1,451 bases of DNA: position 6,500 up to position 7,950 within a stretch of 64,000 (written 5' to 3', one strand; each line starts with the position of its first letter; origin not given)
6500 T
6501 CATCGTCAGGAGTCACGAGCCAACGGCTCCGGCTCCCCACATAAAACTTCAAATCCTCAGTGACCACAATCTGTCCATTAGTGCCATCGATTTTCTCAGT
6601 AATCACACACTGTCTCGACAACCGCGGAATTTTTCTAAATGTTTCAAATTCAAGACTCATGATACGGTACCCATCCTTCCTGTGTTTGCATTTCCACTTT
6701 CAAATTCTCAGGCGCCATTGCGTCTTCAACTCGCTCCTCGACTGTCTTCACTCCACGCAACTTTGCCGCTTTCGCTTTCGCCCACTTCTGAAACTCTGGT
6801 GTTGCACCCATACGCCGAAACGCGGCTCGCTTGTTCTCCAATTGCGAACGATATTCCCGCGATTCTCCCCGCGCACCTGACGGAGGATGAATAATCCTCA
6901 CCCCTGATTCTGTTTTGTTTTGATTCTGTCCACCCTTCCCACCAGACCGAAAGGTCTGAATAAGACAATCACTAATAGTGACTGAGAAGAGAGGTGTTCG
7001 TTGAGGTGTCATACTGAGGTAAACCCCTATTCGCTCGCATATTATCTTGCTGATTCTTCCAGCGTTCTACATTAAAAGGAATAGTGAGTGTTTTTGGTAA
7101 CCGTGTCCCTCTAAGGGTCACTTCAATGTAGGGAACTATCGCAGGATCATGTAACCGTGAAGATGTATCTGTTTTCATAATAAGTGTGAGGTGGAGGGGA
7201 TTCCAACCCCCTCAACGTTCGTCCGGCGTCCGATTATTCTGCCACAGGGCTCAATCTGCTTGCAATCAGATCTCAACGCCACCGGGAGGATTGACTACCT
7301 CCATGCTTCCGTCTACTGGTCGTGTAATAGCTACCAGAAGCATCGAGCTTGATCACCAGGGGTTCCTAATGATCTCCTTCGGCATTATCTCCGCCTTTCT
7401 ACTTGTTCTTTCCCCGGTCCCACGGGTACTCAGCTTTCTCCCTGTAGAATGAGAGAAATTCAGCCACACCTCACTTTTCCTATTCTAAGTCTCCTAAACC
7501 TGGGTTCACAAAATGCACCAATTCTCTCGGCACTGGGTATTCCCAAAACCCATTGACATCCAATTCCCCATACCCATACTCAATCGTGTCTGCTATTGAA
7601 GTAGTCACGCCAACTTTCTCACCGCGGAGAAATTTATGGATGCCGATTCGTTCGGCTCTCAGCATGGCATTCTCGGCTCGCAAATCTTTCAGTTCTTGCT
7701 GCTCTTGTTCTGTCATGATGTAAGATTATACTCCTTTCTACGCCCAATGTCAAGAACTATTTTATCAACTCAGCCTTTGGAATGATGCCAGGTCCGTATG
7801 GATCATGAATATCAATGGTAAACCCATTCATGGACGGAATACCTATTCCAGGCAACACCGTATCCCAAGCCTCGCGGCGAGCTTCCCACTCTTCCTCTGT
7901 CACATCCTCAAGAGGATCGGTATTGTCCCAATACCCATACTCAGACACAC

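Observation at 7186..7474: ORF-free 290-nt stretch with tRNA-like T-arm plus acceptor stem (tmRNA-like architecture)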

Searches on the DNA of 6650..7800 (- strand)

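Call 5: search_rna_families(source=window, start=6900, end=7800, threshold=evalue, max_evalue=10, show_alignments=5)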
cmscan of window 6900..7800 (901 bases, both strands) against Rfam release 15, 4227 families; matches with E-value up to 10: 2.
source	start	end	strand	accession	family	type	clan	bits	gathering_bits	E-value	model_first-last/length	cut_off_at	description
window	7546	7655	-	RF04309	HCV_J7880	Cis-reg;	-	14.3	90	3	1-123/123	no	Hepatitis C virus J7880 RNA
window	7200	7266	-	RF01346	CRISPR-DR36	Gene; CRISPR;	-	14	38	3.8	1-36/36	no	CRISPR RNA direct repeat element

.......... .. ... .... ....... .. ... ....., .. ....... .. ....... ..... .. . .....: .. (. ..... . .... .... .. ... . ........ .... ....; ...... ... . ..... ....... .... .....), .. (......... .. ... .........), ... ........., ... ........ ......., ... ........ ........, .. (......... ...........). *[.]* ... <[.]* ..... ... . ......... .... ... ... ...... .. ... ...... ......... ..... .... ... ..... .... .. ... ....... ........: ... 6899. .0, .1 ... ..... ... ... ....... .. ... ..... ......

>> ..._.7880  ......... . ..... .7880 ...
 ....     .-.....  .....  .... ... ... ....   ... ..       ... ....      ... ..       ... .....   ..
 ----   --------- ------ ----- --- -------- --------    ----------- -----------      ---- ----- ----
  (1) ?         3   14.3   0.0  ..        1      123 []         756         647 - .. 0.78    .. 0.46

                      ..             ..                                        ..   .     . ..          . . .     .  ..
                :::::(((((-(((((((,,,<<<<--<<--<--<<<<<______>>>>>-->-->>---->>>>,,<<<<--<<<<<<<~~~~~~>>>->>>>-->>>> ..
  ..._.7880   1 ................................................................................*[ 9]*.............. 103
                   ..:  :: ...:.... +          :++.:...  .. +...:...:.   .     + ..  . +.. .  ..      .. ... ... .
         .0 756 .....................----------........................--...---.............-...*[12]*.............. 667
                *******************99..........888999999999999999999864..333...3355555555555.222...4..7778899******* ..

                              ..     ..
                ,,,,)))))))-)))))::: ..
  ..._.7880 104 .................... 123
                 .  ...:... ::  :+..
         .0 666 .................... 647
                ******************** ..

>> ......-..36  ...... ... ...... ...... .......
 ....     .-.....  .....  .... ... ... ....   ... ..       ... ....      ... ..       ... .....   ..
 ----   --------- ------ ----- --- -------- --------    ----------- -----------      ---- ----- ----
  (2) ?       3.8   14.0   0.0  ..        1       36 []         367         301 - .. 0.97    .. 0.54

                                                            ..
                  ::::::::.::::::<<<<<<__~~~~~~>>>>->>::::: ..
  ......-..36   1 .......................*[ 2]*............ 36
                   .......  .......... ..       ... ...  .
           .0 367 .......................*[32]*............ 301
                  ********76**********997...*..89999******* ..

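Call 7: search_dna_similar(query=window:7100-7560:-, collection=phages, mode=distant, max_rows=40)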
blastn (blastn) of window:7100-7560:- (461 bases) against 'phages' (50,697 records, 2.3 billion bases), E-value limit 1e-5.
No match.

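Call 26: build_rna_model(alignment_id=A2)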
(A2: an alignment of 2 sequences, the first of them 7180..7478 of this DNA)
Model R1 built from alignment A2 (2 sequences, 309 columns); structure: RNAalifold consensus.
model positions 309; base pairs 78; branch points 7; effective number of sequences 0.92; information 0.589 bits per position. Calibrated on 0.2 Mb of random sequence (short: E-values are rough).
structure used (alignment columns):
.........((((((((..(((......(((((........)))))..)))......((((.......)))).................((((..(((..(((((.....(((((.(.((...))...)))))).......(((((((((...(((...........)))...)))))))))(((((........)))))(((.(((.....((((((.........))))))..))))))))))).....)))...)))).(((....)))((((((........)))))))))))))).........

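Call 27: search_with_rna_model(model_id=R1, sources=[L002, L003, L004, L005, L006, L007, L008, L009, L010, L011, L012, L013, L014, L015, L016, L017, L018, L020, L022, L027, L029, L030, L031, L033, L034, L035, L037, L038, L039, L041, L042, L043, L044, L045, L046, L047, L048, L049, L050, L051, L052, L053, L054, L055, L056, L057, L058, L059, L060, L061, L062, L103, L104, L105, L106, L107, window], max_evalue=10)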
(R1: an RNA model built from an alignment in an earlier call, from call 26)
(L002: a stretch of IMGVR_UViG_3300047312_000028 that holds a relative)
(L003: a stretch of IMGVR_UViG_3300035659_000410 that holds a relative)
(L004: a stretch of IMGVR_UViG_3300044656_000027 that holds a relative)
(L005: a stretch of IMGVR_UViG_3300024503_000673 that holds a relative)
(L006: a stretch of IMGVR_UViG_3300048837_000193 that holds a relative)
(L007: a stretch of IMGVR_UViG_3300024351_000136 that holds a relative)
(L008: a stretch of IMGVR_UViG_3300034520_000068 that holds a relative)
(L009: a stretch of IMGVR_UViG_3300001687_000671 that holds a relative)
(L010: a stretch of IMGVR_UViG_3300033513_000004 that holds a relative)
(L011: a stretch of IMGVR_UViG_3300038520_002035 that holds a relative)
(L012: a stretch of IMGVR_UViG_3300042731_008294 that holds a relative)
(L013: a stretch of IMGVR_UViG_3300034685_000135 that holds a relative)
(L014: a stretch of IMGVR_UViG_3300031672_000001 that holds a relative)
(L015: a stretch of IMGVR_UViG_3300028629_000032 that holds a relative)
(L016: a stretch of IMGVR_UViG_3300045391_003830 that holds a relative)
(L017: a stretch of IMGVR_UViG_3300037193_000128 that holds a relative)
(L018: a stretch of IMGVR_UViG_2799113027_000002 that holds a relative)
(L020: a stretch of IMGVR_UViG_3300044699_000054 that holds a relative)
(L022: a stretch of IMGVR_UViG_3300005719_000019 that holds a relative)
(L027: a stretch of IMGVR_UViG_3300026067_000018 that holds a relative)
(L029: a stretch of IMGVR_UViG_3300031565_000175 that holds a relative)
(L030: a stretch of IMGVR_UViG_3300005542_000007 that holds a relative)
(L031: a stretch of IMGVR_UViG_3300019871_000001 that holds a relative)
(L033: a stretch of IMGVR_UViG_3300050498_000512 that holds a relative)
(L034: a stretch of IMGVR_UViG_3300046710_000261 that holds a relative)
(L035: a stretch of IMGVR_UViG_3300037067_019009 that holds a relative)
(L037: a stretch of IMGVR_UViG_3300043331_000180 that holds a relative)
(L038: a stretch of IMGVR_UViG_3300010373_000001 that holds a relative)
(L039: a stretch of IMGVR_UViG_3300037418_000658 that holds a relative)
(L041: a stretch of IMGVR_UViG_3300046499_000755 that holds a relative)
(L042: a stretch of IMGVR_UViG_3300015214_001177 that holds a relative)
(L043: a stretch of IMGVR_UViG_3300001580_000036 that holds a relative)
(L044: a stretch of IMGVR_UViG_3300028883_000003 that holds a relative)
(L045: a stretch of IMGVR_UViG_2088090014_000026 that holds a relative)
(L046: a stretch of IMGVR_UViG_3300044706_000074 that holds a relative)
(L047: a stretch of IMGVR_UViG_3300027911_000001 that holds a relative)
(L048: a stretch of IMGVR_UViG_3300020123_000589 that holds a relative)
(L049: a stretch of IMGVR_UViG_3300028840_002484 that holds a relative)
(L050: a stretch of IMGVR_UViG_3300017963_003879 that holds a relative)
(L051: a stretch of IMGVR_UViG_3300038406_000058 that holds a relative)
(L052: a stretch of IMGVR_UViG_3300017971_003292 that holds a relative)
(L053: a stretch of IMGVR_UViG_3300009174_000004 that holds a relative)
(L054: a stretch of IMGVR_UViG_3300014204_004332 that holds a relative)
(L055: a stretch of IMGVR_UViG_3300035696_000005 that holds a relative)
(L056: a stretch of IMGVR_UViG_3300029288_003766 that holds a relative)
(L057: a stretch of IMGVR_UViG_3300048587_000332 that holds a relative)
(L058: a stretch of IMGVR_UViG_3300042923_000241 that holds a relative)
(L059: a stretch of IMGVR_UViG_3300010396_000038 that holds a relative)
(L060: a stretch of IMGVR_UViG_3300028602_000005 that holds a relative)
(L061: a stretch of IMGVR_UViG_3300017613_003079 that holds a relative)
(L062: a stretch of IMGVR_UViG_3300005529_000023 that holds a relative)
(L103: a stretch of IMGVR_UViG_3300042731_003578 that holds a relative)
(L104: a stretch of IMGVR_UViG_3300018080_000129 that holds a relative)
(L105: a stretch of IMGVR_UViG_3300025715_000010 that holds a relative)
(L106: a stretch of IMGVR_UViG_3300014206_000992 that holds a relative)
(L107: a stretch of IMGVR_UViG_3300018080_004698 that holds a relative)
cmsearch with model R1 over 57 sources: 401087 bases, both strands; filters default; matches with E-value up to 10: 3.
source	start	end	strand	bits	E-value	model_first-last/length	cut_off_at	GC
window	7177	7483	-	350.8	7.9e-131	1-309/309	no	0.51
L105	3303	3359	+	9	0.17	1-309/309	no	0.61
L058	307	342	+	6.9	1.1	1-309/309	no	0.42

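Call 31: search_with_rna_model(model_id=R1, sources=[L108, L109, L110, L111, L112, L113, L114], max_evalue=1, make_alignment=true)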
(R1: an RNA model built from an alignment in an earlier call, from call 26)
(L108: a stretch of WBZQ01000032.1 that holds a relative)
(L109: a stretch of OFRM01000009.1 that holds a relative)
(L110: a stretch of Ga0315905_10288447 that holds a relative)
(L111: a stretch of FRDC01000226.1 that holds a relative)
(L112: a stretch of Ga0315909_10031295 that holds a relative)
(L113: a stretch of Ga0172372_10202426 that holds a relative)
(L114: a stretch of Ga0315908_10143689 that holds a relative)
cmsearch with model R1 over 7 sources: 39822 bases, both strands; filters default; matches with E-value up to 1: 4.
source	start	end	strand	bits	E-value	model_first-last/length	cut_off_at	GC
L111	4788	5090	-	285.5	4.3e-107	1-309/309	no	0.47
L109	2828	3133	+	284.3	1.1e-106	1-309/309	no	0.49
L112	4059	4363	+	272.4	3.7e-102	1-309/309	no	0.51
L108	1511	1815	+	270.8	1.5e-101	1-309/309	no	0.49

Alignment A3: 4 matches aligned to the model, 310 columns, each read 5' to 3' on its own strand. Consensus structure (alignment columns), stored with it:
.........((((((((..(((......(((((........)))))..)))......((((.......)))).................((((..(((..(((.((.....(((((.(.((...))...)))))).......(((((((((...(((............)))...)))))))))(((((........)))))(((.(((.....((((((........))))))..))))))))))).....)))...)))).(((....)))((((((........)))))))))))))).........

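Call 46: search_with_rna_model(model_id=R1, sources=[L115, L116, L117, L118, L119, L120, L121, L122, L123, L124, L125, L126, L127, L128], max_evalue=1)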
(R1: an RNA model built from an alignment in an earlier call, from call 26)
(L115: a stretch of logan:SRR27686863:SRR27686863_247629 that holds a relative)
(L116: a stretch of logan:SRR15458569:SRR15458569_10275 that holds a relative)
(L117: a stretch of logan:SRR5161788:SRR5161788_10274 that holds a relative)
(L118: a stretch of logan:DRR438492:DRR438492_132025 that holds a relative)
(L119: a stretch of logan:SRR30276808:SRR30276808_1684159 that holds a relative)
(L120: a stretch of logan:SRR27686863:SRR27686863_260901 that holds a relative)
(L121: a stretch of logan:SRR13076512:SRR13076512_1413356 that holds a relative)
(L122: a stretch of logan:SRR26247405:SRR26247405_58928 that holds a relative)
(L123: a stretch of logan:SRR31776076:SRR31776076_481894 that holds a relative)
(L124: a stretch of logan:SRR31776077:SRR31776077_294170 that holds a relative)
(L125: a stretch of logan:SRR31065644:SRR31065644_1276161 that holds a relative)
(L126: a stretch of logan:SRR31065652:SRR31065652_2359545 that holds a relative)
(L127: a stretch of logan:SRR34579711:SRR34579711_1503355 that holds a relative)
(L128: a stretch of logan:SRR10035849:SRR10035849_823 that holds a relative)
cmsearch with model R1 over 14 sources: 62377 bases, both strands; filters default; matches with E-value up to 1: 9.
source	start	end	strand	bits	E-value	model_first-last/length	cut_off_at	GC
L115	202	507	+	300.7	1.2e-112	1-309/309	no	0.49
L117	2029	2334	+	293.9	4.4e-110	1-309/309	no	0.52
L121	19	323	+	270.8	2.3e-101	1-309/309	no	0.48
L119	1811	2115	+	270.8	2.4e-101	1-309/309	no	0.49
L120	840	1144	+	269.1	1e-100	1-309/309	no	0.49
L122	1811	2115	+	268.3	2.1e-100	1-309/309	no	0.48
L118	1992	2294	+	233.8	2.3e-87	1-309/309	no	0.47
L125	2850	3162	+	184.1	1.5e-68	1-309/309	no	0.49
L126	2227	2539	+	184.1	1.5e-68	1-309/309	no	0.49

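Call 51: search_with_rna_model(model_id=R1, sources=[L129, L130, L131, L132, L133, L134, L135, L116, L123, L127], max_evalue=10)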
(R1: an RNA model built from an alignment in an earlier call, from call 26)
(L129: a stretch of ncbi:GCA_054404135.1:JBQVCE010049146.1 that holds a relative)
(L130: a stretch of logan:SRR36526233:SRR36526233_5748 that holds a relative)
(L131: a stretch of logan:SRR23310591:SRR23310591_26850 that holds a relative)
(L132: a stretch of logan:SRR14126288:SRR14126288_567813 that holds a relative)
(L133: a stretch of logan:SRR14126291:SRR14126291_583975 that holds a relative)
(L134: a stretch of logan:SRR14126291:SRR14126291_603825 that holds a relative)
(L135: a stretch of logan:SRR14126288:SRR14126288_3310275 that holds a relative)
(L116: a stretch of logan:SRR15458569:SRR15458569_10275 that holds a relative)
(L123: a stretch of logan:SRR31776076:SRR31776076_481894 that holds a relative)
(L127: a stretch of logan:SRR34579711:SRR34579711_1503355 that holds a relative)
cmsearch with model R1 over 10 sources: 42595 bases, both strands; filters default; matches with E-value up to 10: 0.
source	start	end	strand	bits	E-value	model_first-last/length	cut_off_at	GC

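Call 53: search_with_rna_model(model_id=R1, sources=[window, L001, L108, L109, L111, L112, L115, L117, L118, L119, L120, L121, L122, L125, L126], max_evalue=0.001, make_alignment=true)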
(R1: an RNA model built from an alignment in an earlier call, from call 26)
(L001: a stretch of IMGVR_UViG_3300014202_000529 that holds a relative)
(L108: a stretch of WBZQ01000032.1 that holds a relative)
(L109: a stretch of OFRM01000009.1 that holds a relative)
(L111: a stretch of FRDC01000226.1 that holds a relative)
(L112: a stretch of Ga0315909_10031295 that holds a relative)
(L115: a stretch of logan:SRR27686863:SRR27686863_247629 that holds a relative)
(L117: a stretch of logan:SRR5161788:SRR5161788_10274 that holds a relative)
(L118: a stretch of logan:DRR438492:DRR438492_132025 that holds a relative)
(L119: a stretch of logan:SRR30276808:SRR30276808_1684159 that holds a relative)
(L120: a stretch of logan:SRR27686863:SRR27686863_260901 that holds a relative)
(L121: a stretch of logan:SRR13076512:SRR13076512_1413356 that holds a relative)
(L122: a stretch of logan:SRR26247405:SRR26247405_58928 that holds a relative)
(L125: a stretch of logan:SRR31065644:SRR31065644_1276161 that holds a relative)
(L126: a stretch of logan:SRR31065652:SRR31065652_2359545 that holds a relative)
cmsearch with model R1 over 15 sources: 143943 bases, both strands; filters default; matches with E-value up to 0.001: 15.
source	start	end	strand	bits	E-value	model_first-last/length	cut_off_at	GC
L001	2468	2772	+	353.5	2.8e-132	1-309/309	no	0.5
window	7177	7483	-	350.8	2.8e-131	1-309/309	no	0.51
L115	202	507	+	300.7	2.7e-112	1-309/309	no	0.49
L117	2029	2334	+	293.9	1e-109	1-309/309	no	0.52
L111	4788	5090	-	285.5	1.5e-106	1-309/309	no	0.47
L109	2828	3133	+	284.3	4.1e-106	1-309/309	no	0.49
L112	4059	4363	+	272.4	1.3e-101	1-309/309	no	0.51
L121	19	323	+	270.8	5.3e-101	1-309/309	no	0.48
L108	1511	1815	+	270.8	5.6e-101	1-309/309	no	0.49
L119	1811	2115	+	270.8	5.6e-101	1-309/309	no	0.49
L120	840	1144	+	269.1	2.4e-100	1-309/309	no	0.49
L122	1811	2115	+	268.3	4.9e-100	1-309/309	no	0.48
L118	1992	2294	+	233.8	5.4e-87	1-309/309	no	0.47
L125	2850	3162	+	184.1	3.4e-68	1-309/309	no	0.49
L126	2227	2539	+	184.1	3.4e-68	1-309/309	no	0.49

Alignment A5: 15 matches aligned to the model, 326 columns, each read 5' to 3' on its own strand. Consensus structure (alignment columns), stored with it:
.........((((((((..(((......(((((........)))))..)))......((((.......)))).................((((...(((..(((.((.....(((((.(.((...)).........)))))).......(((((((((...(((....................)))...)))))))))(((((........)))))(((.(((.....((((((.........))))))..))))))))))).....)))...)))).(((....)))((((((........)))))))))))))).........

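Call 72: search_with_rna_model(model_id=R1, sources=[L136, L137], max_evalue=1, show_alignments=1)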
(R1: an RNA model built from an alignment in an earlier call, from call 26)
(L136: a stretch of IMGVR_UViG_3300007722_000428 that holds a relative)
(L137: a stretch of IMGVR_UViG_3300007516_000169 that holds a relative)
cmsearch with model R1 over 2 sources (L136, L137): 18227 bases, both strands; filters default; matches with E-value up to 1: 2.
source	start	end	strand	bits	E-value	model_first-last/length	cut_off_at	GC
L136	5375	5673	+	122.3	1.1e-45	1-309/309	no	0.5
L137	1123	1421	+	122.3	1.1e-45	1-309/309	no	0.5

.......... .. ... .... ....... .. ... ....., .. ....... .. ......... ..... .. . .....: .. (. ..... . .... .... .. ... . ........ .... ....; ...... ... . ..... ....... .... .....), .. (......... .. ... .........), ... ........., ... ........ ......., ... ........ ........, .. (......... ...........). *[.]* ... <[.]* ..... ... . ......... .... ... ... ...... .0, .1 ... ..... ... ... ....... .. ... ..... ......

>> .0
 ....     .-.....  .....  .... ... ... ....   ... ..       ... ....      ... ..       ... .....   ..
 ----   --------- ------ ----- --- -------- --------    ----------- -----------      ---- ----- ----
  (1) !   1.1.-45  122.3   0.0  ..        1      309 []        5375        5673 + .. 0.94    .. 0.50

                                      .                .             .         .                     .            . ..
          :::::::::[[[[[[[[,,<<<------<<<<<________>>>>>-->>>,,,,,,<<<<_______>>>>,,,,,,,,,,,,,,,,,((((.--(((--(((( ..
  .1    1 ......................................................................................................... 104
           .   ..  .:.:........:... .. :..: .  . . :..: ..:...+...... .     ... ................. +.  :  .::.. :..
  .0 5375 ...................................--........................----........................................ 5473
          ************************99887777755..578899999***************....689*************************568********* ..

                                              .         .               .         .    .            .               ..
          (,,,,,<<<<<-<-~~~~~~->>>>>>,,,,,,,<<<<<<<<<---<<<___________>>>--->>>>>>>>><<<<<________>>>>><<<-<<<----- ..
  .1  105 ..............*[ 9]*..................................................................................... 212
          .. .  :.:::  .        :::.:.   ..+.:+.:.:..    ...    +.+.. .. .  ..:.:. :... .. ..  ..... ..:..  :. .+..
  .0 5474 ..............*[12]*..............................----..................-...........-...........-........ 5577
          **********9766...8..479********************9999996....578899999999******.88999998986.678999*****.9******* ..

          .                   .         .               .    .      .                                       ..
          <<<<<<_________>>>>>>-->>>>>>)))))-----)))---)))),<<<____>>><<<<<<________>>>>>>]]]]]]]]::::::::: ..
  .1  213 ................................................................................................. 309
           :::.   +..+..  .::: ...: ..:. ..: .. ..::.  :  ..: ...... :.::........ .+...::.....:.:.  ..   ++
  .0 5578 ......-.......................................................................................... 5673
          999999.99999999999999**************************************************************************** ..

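Call 76: search_with_rna_model(model_id=R1, sources=[window, L001, L108, L109, L111, L112, L115, L117, L118, L120, L122, L125, L136], max_evalue=0.001, make_alignment=true)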
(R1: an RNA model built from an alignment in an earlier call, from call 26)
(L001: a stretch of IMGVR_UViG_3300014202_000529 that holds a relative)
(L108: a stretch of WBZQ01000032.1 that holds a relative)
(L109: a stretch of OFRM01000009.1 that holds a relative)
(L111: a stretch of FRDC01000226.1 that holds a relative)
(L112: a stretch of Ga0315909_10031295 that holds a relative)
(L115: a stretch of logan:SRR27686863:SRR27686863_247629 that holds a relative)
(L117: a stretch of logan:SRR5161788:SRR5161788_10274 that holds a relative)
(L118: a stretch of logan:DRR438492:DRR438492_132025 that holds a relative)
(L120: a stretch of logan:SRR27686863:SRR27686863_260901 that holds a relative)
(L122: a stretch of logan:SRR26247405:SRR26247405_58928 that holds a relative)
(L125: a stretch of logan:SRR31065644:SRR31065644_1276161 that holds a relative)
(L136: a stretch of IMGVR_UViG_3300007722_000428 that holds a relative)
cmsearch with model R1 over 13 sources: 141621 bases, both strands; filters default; matches with E-value up to 0.001: 13.
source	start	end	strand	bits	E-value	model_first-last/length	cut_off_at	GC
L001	2468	2772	+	353.5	2.8e-132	1-309/309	no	0.5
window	7177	7483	-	350.8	2.8e-131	1-309/309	no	0.51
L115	202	507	+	300.7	2.7e-112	1-309/309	no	0.49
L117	2029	2334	+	293.9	9.9e-110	1-309/309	no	0.52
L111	4788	5090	-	285.5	1.5e-106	1-309/309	no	0.47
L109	2828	3133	+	284.3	4e-106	1-309/309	no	0.49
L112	4059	4363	+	272.4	1.3e-101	1-309/309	no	0.51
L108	1511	1815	+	270.8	5.5e-101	1-309/309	no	0.49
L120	840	1144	+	269.1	2.4e-100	1-309/309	no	0.49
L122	1811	2115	+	268.3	4.8e-100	1-309/309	no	0.48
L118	1992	2294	+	233.8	5.3e-87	1-309/309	no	0.47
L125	2850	3162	+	184.1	3.4e-68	1-309/309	no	0.49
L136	5375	5673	+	122.3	8.3e-45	1-309/309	no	0.5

Alignment A6: 13 matches aligned to the model, 339 columns, each read 5' to 3' on its own strand. Consensus structure (alignment columns), stored with it:
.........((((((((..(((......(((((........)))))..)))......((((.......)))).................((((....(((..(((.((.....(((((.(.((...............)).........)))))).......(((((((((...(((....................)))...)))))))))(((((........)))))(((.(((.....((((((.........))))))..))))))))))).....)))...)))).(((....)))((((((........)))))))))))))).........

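Call 77: build_rna_model(alignment_id=A6)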
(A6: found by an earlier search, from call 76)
Model R2 built from alignment A6 (13 sequences, 339 columns); structure: stored with the alignment.
model positions 307; base pairs 78; branch points 7; effective number of sequences 1.43; information 0.59 bits per position. Calibrated on 0.2 Mb of random sequence (short: E-values are rough).
structure used (alignment columns):
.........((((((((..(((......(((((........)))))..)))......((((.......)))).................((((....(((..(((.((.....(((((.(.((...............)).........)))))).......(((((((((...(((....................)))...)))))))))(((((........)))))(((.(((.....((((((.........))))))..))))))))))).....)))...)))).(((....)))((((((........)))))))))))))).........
